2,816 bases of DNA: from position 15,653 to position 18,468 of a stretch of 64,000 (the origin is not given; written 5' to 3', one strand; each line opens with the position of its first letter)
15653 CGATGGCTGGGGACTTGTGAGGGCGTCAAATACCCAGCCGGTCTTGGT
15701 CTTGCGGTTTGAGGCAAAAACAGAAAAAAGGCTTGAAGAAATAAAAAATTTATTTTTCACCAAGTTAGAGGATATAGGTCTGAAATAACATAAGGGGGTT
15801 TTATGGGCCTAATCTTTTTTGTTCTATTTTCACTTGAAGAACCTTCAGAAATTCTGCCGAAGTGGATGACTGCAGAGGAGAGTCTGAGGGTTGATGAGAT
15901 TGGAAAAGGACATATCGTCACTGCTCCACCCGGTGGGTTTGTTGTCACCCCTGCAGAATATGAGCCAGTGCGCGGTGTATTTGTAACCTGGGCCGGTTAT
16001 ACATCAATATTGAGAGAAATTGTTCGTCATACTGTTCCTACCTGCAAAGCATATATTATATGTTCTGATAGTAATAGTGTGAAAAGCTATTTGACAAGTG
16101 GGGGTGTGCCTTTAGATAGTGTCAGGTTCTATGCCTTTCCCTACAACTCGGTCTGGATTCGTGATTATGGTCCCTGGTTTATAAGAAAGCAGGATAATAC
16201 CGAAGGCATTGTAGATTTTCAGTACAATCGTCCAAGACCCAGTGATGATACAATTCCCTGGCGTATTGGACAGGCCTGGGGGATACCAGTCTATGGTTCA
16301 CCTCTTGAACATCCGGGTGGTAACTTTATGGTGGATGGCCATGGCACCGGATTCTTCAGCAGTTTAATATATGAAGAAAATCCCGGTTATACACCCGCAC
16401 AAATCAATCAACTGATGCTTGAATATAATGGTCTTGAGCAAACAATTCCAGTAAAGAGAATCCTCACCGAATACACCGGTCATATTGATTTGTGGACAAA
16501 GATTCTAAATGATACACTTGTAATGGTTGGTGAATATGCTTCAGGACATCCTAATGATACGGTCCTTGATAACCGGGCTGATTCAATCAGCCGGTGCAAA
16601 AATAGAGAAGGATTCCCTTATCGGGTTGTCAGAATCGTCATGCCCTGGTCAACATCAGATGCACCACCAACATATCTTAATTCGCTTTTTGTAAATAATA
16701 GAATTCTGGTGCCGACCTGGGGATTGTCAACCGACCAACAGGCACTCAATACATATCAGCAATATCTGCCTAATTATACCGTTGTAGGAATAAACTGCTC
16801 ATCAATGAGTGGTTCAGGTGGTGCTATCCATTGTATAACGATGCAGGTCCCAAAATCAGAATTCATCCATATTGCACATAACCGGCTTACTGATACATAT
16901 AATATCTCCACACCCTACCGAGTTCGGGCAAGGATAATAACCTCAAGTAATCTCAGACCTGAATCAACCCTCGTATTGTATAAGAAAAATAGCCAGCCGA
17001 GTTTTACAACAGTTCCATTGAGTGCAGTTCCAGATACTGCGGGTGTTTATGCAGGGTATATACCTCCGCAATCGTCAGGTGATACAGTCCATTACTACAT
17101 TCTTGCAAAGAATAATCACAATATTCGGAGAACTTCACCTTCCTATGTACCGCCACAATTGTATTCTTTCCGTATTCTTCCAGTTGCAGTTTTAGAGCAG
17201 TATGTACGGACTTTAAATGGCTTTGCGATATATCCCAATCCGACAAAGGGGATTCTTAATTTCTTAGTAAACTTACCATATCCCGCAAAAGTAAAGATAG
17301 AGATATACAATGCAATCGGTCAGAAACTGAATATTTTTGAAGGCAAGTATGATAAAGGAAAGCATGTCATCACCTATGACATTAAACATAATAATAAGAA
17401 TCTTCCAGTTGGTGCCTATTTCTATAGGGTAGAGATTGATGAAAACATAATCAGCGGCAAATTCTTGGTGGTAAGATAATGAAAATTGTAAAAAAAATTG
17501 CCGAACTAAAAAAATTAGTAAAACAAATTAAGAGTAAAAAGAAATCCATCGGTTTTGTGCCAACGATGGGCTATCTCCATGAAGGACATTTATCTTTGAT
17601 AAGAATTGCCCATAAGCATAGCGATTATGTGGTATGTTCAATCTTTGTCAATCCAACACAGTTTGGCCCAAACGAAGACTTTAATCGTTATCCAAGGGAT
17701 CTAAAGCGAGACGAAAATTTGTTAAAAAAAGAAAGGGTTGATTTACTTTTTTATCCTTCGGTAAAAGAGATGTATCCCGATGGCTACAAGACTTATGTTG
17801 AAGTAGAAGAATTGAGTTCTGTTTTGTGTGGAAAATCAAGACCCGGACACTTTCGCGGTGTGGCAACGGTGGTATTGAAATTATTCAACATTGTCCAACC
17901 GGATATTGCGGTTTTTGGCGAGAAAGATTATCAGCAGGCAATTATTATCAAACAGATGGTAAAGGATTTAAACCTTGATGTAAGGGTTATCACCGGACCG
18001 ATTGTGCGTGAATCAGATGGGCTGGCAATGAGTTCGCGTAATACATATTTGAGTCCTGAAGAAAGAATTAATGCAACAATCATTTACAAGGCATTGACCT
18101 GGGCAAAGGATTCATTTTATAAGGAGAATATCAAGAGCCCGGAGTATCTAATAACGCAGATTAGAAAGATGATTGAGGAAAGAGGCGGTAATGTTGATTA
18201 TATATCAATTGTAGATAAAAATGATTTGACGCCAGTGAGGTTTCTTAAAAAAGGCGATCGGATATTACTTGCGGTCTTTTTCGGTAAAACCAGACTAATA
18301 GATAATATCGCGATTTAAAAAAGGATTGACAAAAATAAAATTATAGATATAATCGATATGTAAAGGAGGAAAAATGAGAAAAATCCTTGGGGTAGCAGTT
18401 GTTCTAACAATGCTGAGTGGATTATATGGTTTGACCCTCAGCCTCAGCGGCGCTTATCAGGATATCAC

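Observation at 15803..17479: T9SS-tagged PPAD/agmatine-deiminase-family enzyme embedded in a metabolic operon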

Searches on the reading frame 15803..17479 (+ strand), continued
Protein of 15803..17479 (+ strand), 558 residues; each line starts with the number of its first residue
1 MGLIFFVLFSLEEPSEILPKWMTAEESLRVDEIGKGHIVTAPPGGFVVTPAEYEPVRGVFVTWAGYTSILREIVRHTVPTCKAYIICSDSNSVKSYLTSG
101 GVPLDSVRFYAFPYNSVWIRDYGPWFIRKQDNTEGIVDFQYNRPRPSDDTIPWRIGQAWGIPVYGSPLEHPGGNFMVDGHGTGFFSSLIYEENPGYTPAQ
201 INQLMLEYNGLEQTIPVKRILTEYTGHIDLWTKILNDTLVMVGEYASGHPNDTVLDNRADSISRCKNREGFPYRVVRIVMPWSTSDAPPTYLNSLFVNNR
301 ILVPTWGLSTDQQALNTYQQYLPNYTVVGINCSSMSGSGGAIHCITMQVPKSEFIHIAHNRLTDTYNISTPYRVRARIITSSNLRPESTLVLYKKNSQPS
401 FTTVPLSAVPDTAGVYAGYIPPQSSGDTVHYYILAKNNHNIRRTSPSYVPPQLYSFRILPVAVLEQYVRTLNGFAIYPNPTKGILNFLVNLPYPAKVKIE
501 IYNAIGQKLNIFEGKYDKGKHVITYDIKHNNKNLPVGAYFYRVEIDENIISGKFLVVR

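Call 12: find_related_loci(query=window:15803-17476:+, collection=genome_contigs, flank=7000)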
Query window:15803-17476:+ (558 aa) in genome_contigs; peptide patterns used: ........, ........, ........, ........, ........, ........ (x = any residue, [..] = any of these).
173 stretches matched a pattern; 133 encode a relative of the query (tblastn E <= 1e-3); the best 80 are kept; 80 distinct loci.
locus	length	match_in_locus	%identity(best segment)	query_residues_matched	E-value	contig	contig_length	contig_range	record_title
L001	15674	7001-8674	89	1-558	0e+0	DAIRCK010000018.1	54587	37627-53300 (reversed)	MAG TPA_asm: bacterium isolate CTOTU1359 NODE_59_length_54587_cov_8.614098, whole genome shotgun sequence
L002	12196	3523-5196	89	1-558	0e+0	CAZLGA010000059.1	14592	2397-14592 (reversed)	MAG TPA_asm: uncultured bacterium isolate binchicken_co40_5 genome assembly, contig: NODE_2165_length_14592_cov_17.32709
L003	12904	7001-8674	88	1-558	0e+0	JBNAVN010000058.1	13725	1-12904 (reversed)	MAG: bacterium isolate Kamch4342-D-MF-039 bin23.fa-58, whole genome shotgun sequence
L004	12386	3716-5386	83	1-558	0e+0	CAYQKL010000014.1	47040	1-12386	MAG TPA_asm: uncultured bacterium isolate binchicken_co274_33 genome assembly, contig: NODE_1990_length_47040_cov_12.895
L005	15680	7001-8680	80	1-558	0e+0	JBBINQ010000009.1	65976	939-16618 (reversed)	MAG: candidate division WOR-3 bacterium isolate SLS170214_bin_26 NODE_570_length_65976_cov_16.699792, whole genome shotg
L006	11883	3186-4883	63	1-558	0e+0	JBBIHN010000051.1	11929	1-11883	MAG: candidate division WOR-3 bacterium isolate TCF170221_bin_115 NODE_4444_length_11929_cov_4.831733, whole genome shot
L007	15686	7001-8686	79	1-558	0e+0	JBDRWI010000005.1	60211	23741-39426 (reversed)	MAG: candidate division WOR-3 bacterium isolate JZ-2_201705_bins_215 JZ-2_201705_bins_215_scaffold_5, whole genome shotg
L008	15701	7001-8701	60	3-558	0e+0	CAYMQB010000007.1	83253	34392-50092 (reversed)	MAG TPA_asm: uncultured bacterium isolate binchicken_co228_479 genome assembly, contig: NODE_227_length_83253_cov_49.052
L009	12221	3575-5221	62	18-558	0e+0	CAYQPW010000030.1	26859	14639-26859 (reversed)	MAG TPA_asm: uncultured bacterium isolate SRP214966_co6_155 genome assembly, contig: NODE_916_length_26859_cov_17.149082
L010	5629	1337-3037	59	1-558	0e+0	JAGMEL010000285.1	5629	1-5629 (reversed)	MAG: candidate division WOR-3 bacterium isolate RS_18_8 ZL530.bin.8.fa_285, whole genome shotgun sequence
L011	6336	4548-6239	58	3-557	0e+0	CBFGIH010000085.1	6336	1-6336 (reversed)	MAG: candidate division WOR-3 bacterium isolate Cr_S_Bin.42.optimized.1 genome assembly, contig: NODE_85_length_6336_cov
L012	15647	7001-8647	61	18-558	0e+0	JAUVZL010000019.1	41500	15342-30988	MAG: Candidatus Stahlbacteria bacterium isolate CSMAG_1267 CSMAG_1267_k141_906552_length_41500_cov_24.8308, whole genome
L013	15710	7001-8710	61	1-558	0e+0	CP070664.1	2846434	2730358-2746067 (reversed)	MAG: candidate division WOR-3 bacterium isolate bin77 chromosome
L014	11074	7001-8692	60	2-558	0e+0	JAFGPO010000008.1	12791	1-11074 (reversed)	MAG: candidate division WOR-3 bacterium isolate Zod_Metabat.699 k87_861384, whole genome shotgun sequence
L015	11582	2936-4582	59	18-558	0e+0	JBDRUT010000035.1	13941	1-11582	MAG: candidate division WOR-3 bacterium isolate SZTDM-2_201709_bins_113 SZTDM-2_201709_bins_113_scaffold_35, whole genom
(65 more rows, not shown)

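Call 34: predict_structure(alignment_id=A1)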
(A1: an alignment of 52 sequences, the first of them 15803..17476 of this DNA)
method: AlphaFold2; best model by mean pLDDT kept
length: 558 residues; sequences in the alignment: 52
mean_pLDDT: 84.5   pTM: 0.73
mean pLDDT of the five models: 84.5, 82.0, 81.1, 79.6, 72.0
residues with pLDDT >= 90: 277; 70-90: 204; 50-70: 48; < 50: 29
segments of 3 or more residues with pLDDT < 50: 1-20, 463-471
pLDDT, mean of each block of 10 residues (from residue 1): 39 34 70 81 91 93 88 96 93 96 96 76 81 89 65 91 89 75 87 88 92 88 80 91 94 93 89 93 87 94 95 97 96 79 88 92 88 95 93 93 94 91 92 95 80 84 43 58 80 88 86 89 77 75 86 80
secondary structure, 60 per line:
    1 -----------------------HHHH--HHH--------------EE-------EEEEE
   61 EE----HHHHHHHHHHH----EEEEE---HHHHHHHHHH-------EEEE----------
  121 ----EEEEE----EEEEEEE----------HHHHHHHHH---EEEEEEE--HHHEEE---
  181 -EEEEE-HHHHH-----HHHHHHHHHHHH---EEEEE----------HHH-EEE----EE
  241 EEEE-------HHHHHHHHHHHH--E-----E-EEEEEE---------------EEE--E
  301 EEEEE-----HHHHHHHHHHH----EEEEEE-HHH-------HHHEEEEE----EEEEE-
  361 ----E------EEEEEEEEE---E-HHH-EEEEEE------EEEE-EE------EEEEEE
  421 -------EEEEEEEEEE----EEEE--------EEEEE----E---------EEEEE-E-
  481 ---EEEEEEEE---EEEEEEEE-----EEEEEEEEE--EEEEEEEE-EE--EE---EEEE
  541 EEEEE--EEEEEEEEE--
elements in order: H24-27 E56-62 H67-77 E82-86 H90-99 E107-110 E125-129 E134-140 H151-159 E163-169 E175-177 E182-186 H188-192 H198-209 E213-217 E232-234 E239-244 H252-263 E274-279 E295-297 E300-305 H311-321 E326-331 E346-350 E355-359 E372-380 E390-395 E402-405 E415-420 E428-437 E442-445 E454-458 E473-477 E484-491 E495-502 E508-516 E519-526 E537-545 E548-556

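Call 38: fold_search(model_id=the predicted structure, library=pdb)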
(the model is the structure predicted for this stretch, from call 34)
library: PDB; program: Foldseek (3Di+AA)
matches with E <= 10: 1927; with E <= 0.001: 690
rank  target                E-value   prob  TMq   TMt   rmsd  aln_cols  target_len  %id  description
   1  4ytb                  1.5e-40  1.00  0.60  0.76   5.2       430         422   30  Crystal structure of Porphyromonas gingivalis peptidylarginine deiminase (PPAD) in complex with dipeptide Asp-Gln. (released 2015-07-01)
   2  5ak7                  4.8e-40  1.00  0.59  0.76   5.2       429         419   30  Structure of wt Porphyromonas gingivalis peptidylarginine deiminase (released 2015-07-22)
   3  4ytg                  7.6e-40  1.00  0.60  0.77   5.1       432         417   30  Crystal structure of Porphyromonas gingivalis peptidylarginine deiminase (PPAD) mutant C351A in complex with dipeptide M (released 2015-07-01)
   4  5ak8                  9.6e-40  1.00  0.59  0.76   5.2       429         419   29  Structure of C351A mutant of Porphyromonas gingivalis peptidylarginine deiminase (released 2015-07-22)
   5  6i0x_B                1.3e-39  1.00  0.60  0.76   5.2       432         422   30  Porphyromonas gingivalis peptidylarginine deminase (PPAD) mutant G231N/E232T/N235D in complex with Cl-amidine. (released 2019-01-23)
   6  6i0x_A                1.7e-39  1.00  0.59  0.77   5.1       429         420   30  Porphyromonas gingivalis peptidylarginine deminase (PPAD) mutant G231N/E232T/N235D in complex with Cl-amidine. (released 2019-01-23)
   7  4yt9                  2.0e-39  1.00  0.59  0.76   5.6       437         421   30  Crystal structure of Porphyromonas gingivalis peptidylarginine deiminase (PPAD) substrate-unbound. (released 2015-07-15)
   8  1xkn                  8.0e-27  1.00  0.52  0.80   3.0       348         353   23  Crystal Structure of the Putative Peptidyl-arginine Deiminase from Chlorobium tepidum, NESG Target CtR21 (released 2004-11-16)
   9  1zbr_A                1.3e-23  1.00  0.50  0.80   2.9       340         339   21  Crystal Structure of the Putative Arginine Deiminase from Porphyromonas gingivalis, Northeast Structural Genomics Targ (released 2005-04-19)
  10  2ewo_A                3.9e-23  1.00  0.51  0.78   3.5       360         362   22  X-ray structure of putative agmatine deiminase Q8DW17, Northeast Structural Genomics target SmR6. (released 2005-12-06)
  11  2jer_E                2.1e-22  1.00  0.50  0.74   4.3       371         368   20  Agmatine deiminase of Enterococcus faecalis catalyzing its reaction. (released 2007-01-30)
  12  2cmu                  3.0e-22  1.00  0.50  0.81   3.1       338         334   20  Crystal structure of a putative peptidyl-arginine deiminase (released 2006-05-24)
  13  6nib                  3.3e-22  1.00  0.50  0.79   3.6       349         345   22  Crystal Structure of Medicago truncatula Agmatine Iminohydrolase (Deiminase) (released 2019-03-20)
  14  2jer_H                5.5e-22  1.00  0.50  0.75   4.1       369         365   21  Agmatine deiminase of Enterococcus faecalis catalyzing its reaction. (released 2007-01-30)
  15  2jer_C                5.5e-22  1.00  0.50  0.74   3.7       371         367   21  Agmatine deiminase of Enterococcus faecalis catalyzing its reaction. (released 2007-01-30)
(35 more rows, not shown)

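Call 60: find_encoding_contigs(protein=window:15803-17479:+, flank=3000, max_places=4)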
Protein window:15803-17479:+ (558 aa): no gene with exactly this product is on record in the collection.

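Call 62: find_encoding_contigs(protein=P0075, flank=5000, max_places=4)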
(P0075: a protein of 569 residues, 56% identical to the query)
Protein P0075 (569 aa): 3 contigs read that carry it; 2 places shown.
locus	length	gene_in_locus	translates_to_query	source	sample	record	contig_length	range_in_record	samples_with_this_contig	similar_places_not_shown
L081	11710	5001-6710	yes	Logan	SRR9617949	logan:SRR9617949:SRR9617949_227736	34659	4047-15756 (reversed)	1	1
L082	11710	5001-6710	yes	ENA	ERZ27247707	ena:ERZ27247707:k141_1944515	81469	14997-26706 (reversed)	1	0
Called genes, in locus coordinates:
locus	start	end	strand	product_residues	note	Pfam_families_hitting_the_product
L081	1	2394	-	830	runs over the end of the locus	PF00112:Peptidase_C1, PF18962:Por_Secre_tail (weak)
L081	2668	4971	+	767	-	PF01364:Peptidase_C25, PF13860:FlgD_ig (weak)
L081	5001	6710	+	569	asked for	PF04371:PAD_porph, PF13860:FlgD_ig (weak), PF18962:Por_Secre_tail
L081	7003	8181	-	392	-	-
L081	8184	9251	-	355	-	PF06848:Disaggr_repeat (weak), PF24517:CBM96 (faint), PF00688:TGFb_propeptide (weak)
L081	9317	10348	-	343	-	PF02504:FA_synthesis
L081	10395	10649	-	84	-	PF01783:Ribosomal_L32p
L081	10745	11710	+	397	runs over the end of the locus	PF01676:Metalloenzyme, PF10143:PhosphMutase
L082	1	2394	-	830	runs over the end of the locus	PF00112:Peptidase_C1, PF18962:Por_Secre_tail (weak)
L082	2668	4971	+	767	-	PF01364:Peptidase_C25, PF13860:FlgD_ig (weak)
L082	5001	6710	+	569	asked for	PF04371:PAD_porph, PF13860:FlgD_ig (weak), PF18962:Por_Secre_tail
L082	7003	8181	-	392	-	-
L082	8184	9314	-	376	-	PF06848:Disaggr_repeat (weak), PF24517:CBM96 (faint), PF00688:TGFb_propeptide (weak)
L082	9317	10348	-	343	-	PF02504:FA_synthesis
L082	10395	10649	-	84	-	PF01783:Ribosomal_L32p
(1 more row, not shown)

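Call 63: find_encoding_contigs(protein=P0104, flank=5000, max_places=3)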
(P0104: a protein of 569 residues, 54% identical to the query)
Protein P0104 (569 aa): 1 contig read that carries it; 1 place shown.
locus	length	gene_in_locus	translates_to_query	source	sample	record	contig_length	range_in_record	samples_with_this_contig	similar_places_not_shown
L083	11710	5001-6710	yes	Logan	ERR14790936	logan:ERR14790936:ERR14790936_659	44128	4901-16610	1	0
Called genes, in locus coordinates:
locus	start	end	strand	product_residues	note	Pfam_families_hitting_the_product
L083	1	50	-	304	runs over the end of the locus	PF07549:Sec_GG, PF02355:SecD_SecF_C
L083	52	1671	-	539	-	PF21760:SecD_1st, PF22599:SecDF_P1_head, PF02355:SecD_SecF_C, PF03176:MMPL (weak)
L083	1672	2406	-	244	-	PF03740:PdxJ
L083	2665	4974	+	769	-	PF01364:Peptidase_C25, PF13860:FlgD_ig (faint)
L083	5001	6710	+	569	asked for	PF04371:PAD_porph, PF18962:Por_Secre_tail (weak)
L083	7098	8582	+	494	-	PF01293:PEPCK_ATP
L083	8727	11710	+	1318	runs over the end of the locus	PF18962:Por_Secre_tail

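Call 76: search_protein_representatives(protein=window:15803-17476:+)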
Query: 558 residues. Proteins with E-value up to 0.001 (for the whole library): 6678; up to 1e-10: 2710; up to 1e-30: 947. The best 150 are listed.
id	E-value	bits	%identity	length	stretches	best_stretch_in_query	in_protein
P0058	4.4e-214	728.9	61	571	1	5-557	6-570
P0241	3.8e-185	633.4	64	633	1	15-459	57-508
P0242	2.4e-171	587.8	60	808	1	11-458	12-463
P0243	5.4e-134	464.5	59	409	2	10-289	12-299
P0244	1.4e-129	449.9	57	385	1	176-558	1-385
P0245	7.2e-116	404.7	40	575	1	5-555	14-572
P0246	1.4e-115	403.8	46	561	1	13-545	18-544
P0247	6.5e-113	394.9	43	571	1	8-543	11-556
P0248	1.7e-111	390.2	63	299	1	205-499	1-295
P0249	9.5e-100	351.4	40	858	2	6-459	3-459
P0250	7.9e-96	338.5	42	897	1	13-458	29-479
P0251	1.7e-95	337.4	45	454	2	15-349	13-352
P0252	5.7e-95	335.7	50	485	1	12-353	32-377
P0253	2.6e-93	330.2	39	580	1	5-492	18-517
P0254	1.4e-90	321.1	38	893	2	18-459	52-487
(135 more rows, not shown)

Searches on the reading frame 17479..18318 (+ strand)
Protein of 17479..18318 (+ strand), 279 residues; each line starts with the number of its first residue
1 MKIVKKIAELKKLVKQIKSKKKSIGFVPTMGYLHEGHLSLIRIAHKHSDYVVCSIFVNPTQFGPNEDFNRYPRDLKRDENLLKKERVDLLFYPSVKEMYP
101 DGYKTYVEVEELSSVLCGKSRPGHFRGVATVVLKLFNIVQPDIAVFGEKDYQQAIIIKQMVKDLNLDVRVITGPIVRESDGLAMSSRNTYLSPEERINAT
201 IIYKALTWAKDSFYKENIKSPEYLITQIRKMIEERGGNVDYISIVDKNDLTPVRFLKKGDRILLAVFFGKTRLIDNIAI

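Call 3: search_protein_families(library=pfam, proteins=[window:17479-18318:+], max_evalue=0.01)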
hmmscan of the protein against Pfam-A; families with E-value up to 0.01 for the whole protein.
window:17479-18318:+ (279 aa): 1 family
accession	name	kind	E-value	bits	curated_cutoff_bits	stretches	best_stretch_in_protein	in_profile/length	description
PF02569.21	Pantoate_ligase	-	1.4e-111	372.4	20.7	1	2-277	1-267/268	Pantoate-beta-alanine ligase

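Call 4: search_protein_families(library=ncbifam, proteins=[window:17479-18318:+], max_evalue=0.01)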
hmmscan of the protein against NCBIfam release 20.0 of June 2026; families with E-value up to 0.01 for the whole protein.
window:17479-18318:+ (279 aa): 5 families
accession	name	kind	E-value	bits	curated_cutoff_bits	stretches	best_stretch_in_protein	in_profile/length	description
TIGR00018.1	panC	equivalog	4.6e-106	353.9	212.75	1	1-279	1-282/283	pantoate--beta-alanine ligase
NF010004.0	PRK13477.1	equivalog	1.1e-91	307.8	524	1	1-278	2-280/514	bifunctional pantoate--beta-alanine ligase/(d)CMP kinase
TIGR00125.1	cyt_tran_rel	domain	9.8e-07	28.9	27.7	1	26-73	4-49/65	adenylyltransferase/cytidyltransferase family protein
TIGR02199.1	rfaE_dom_II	equivalog_domain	0.0026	17.6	181.5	0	13-55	2-45/144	D-glycero-beta-D-manno-heptose 1-phosphate adenylyltransferase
NF007038.0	PRK09496.2-6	equivalog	0.0092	14.8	374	0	128-202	362-433/445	Trk system potassium transporter TrkA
